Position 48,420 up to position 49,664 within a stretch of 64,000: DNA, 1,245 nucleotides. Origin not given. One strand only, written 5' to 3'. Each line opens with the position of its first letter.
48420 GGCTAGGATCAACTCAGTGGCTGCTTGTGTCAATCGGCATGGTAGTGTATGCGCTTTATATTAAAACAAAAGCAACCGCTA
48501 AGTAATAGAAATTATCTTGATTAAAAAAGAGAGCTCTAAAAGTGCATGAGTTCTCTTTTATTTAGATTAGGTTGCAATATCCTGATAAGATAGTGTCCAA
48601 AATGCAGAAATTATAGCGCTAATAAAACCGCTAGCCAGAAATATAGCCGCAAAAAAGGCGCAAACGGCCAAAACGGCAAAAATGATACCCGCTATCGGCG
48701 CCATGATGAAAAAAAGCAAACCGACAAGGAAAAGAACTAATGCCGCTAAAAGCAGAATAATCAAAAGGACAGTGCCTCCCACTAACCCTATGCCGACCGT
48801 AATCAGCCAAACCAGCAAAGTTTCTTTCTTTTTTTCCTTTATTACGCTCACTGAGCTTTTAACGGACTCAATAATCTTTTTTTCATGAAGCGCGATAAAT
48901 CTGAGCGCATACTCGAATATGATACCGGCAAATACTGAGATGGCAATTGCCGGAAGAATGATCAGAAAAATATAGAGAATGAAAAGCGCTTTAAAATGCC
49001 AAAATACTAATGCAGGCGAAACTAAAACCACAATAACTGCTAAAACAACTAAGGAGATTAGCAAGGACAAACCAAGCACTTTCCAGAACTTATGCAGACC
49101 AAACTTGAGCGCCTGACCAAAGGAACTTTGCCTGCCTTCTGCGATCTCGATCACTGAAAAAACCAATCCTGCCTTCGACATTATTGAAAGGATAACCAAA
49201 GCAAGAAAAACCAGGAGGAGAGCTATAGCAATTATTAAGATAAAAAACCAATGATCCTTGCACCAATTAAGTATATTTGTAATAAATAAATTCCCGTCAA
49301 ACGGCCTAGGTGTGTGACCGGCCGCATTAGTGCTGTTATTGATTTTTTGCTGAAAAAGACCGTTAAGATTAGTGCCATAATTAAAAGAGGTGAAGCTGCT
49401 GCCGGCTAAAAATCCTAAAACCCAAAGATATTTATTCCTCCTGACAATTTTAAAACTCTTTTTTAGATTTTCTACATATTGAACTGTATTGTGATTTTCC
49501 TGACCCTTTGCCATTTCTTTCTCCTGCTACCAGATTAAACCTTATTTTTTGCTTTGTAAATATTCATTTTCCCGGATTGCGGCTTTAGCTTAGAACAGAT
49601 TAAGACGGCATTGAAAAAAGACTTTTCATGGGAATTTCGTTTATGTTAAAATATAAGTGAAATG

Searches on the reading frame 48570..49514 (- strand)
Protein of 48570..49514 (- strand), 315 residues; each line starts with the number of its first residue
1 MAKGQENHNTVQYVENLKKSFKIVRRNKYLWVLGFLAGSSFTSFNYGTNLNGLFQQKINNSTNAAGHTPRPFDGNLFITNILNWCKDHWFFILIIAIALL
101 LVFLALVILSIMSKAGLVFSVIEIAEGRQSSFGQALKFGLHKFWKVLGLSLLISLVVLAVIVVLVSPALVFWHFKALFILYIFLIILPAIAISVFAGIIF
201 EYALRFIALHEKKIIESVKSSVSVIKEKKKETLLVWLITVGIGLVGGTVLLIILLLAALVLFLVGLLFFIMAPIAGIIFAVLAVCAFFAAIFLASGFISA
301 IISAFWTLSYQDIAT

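Call 81: search_protein_families(library=pfam, proteins=[window:48570-49514:-], max_evalue=0.0001)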
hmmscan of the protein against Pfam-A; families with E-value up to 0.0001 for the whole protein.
window:48570-49514:- (315 aa): 1 family
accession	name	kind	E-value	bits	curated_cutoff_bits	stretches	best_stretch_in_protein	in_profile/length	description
PF24400.1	DUF7544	-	7.3e-13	48.8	27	1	32-306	31-284/302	Family of unknown function (DUF7544)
